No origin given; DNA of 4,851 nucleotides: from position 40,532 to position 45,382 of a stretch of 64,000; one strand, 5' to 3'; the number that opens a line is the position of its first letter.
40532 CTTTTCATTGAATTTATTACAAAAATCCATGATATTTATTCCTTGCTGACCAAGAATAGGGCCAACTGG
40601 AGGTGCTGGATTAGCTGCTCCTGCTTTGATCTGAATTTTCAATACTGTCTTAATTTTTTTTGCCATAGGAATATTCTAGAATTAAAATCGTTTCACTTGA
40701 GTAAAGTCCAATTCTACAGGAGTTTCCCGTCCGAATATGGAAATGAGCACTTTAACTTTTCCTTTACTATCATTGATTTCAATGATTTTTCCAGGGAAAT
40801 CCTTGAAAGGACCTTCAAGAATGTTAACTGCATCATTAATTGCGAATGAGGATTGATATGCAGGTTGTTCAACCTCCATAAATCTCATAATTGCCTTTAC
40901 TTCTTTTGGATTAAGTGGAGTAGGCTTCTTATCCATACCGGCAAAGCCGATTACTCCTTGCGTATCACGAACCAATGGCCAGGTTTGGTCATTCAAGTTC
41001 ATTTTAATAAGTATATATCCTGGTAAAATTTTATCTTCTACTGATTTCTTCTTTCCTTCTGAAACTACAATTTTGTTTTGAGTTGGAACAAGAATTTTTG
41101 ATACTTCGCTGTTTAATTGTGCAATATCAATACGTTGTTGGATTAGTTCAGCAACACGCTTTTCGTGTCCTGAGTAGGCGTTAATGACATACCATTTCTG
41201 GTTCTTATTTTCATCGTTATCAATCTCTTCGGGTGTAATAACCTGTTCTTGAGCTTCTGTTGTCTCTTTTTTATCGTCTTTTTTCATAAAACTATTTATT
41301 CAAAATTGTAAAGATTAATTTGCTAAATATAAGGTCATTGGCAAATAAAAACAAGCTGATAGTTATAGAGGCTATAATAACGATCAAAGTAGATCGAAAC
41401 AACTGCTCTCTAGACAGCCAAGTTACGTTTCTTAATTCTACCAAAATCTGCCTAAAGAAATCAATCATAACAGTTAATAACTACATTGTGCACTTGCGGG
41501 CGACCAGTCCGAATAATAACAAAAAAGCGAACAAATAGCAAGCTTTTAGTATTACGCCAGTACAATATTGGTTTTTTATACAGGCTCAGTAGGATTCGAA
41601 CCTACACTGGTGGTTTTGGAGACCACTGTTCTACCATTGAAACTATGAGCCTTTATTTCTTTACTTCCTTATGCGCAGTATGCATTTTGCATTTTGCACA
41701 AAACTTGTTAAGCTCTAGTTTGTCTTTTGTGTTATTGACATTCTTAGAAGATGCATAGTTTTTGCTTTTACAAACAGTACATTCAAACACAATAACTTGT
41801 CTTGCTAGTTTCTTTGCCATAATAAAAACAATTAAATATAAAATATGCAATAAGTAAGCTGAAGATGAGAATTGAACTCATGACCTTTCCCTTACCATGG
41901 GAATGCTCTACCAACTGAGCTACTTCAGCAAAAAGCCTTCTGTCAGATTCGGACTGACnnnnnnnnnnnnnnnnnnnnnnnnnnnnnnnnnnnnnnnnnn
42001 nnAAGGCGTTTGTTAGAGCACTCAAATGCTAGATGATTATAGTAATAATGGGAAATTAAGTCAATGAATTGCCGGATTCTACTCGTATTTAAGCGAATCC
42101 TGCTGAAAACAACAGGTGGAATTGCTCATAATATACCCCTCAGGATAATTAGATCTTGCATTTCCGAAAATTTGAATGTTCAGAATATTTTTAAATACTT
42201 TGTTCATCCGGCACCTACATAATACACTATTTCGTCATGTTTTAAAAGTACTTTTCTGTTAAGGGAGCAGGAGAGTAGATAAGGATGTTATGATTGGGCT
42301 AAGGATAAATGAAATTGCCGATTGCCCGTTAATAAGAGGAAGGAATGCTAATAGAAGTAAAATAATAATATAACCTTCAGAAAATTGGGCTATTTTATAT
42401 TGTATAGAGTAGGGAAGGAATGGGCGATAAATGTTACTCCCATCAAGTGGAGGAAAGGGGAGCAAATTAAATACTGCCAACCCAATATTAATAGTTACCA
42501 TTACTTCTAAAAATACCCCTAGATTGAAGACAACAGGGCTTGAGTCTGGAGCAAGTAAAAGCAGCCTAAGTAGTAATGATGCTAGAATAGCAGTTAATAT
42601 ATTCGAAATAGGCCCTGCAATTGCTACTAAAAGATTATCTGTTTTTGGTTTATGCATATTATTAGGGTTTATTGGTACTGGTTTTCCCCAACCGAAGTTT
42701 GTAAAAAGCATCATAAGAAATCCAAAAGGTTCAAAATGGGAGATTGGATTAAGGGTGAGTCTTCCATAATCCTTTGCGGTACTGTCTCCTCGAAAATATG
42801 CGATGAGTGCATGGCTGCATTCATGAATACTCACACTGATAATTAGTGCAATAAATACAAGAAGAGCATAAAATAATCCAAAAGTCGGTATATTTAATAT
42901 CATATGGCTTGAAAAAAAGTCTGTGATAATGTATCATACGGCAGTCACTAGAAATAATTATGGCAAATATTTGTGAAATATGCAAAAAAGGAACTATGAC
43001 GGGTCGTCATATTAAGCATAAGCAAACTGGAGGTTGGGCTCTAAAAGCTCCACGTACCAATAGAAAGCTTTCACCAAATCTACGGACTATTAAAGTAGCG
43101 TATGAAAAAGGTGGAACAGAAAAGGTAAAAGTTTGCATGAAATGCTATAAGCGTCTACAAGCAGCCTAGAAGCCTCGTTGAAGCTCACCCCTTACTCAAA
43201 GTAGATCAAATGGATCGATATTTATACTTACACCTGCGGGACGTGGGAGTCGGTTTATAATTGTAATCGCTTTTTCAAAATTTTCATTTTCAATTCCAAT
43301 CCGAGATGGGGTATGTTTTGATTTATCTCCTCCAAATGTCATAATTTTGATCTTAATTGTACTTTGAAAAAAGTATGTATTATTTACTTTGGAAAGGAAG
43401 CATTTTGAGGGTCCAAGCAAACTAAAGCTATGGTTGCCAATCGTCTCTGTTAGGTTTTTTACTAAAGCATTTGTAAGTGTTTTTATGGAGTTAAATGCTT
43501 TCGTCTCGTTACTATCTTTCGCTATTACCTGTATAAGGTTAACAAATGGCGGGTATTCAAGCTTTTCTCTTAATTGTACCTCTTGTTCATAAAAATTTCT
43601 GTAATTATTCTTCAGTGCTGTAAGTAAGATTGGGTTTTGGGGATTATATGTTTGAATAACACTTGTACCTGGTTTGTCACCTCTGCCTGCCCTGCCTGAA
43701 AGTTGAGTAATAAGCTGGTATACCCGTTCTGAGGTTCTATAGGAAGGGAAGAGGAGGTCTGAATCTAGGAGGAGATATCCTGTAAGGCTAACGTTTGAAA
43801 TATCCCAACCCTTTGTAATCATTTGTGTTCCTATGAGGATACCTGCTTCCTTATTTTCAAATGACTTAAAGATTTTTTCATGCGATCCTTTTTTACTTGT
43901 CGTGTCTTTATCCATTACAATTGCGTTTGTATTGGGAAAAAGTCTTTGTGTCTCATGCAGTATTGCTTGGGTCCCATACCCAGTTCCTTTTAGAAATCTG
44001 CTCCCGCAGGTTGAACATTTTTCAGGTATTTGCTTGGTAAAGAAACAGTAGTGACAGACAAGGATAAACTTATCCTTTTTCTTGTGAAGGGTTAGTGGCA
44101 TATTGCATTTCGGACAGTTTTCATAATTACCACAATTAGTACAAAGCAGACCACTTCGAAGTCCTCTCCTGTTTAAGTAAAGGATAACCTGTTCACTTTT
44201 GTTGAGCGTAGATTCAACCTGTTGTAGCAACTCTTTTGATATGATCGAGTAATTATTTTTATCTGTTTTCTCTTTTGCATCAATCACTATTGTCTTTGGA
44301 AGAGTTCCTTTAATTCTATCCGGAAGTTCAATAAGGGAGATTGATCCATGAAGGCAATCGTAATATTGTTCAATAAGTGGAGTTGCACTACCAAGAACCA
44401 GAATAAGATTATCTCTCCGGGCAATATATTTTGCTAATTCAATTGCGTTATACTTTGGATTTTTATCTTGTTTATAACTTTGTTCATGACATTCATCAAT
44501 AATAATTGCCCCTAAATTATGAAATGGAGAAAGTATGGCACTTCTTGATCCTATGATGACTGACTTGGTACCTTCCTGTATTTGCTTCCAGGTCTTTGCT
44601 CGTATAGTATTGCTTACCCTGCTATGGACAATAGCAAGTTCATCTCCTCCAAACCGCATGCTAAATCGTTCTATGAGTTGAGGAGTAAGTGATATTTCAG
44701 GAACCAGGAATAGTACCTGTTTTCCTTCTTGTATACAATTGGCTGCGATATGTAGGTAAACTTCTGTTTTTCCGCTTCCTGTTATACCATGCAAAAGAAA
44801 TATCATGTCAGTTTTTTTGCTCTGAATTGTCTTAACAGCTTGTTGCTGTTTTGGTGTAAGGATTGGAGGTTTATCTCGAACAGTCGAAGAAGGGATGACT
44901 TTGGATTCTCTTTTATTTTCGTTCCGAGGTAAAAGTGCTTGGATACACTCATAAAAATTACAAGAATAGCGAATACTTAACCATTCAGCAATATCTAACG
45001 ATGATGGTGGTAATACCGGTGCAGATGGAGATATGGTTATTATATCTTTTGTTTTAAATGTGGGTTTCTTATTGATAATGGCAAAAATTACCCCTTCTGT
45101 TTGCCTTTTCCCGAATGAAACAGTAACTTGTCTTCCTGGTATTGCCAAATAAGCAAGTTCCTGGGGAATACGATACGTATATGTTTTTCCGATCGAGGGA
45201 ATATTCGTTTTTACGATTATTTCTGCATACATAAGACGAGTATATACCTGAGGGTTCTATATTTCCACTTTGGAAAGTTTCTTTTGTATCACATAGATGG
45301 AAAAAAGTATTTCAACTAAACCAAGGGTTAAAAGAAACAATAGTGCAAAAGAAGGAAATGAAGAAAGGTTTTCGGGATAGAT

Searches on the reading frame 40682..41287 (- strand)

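Call 91: search_protein_families(library=pfam, proteins=[window:40682-41287:-], max_evalue=0.001)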
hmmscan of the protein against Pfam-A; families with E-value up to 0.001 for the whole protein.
window:40682-41287:- (201 aa): 2 families
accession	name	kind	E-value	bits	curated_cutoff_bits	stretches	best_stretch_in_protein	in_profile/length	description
PF02357.24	NusG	-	5.9e-25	88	22.2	1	30-134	1-93/93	Transcription termination factor nusG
PF00467.35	KOW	-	2.7e-05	24.2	22.3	1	152-180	3-31/32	KOW motif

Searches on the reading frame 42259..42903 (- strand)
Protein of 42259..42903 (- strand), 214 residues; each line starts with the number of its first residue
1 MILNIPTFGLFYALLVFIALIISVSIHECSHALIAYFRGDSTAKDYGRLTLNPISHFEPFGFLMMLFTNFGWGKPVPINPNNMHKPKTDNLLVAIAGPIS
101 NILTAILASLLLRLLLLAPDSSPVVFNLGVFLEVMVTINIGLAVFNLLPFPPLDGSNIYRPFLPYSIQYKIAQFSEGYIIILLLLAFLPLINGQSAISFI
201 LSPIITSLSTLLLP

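Call 26: search_protein_families(library=pfam, proteins=[window:42259-42903:-], max_evalue=0.0001)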
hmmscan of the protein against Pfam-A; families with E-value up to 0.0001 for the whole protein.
window:42259-42903:- (214 aa): 1 family
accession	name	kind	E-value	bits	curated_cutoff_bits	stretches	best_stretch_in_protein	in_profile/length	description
PF02163.28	Peptidase_M50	-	1.2e-13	51.4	27.2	2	128-167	159-198/221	Peptidase family M50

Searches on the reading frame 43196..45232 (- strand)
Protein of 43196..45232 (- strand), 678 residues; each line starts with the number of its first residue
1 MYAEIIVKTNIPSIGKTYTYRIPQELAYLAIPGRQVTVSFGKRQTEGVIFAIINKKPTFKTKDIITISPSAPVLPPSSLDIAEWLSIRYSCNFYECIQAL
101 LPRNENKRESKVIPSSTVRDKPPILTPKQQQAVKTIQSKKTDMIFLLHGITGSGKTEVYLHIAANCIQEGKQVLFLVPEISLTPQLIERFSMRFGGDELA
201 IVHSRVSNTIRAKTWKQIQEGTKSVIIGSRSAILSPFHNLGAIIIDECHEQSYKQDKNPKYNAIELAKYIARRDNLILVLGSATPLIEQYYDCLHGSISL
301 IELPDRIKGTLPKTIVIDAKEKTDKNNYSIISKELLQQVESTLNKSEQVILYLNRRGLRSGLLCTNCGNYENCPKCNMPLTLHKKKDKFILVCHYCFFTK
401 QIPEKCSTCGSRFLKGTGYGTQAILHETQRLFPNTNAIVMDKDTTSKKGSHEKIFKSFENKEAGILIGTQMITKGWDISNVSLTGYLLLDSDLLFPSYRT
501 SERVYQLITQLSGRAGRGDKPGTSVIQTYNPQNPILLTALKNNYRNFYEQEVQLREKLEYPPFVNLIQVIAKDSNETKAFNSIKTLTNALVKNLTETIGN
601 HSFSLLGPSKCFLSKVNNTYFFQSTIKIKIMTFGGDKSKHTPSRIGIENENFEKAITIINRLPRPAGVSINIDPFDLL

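Call 91: search_protein_families(library=pfam, proteins=[window:43196-45232:-], max_evalue=0.001)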
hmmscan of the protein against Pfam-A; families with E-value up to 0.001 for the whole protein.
window:43196-45232:- (678 aa): 9 families
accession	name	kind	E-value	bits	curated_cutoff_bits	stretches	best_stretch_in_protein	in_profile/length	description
PF00270.35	DEAD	-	1.8e-20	73.8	26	1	126-285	1-160/167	DEAD/DEAH box helicase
PF17764.6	PriA_3primeBD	-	1.1e-19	70.5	22.7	1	5-102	2-96/96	3'DNA-binding domain (3'BD)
PF04851.21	ResIII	-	5.7e-19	69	22.5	1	125-285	4-162/164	Type III restriction enzyme, res subunit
PF18074.6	PriA_C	-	5.7e-08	33.9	26.9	1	562-629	1-64/95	Primosomal protein N C-terminal domain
PF00271.37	Helicase_C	-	6e-08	33.3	23.5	1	434-517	39-108/110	Helicase conserved C-terminal domain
PF18319.7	Zn_ribbon_PriA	-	2.4e-05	24.6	26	1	373-396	1-22/27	PriA DNA helicase Cys-rich region (CRR) domain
PF13604.12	AAA_30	-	0.00025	21.3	27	1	125-189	2-65/191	AAA domain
PF09848.15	SLFN-g3_helicase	-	0.00025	20.9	24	1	144-280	3-121/354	Schlafen group 3, DNA/RNA helicase domain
PF25199.1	nSTAND_NTPase5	-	0.00097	19.4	34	0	132-220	28-121/145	Novel STAND NTPase 5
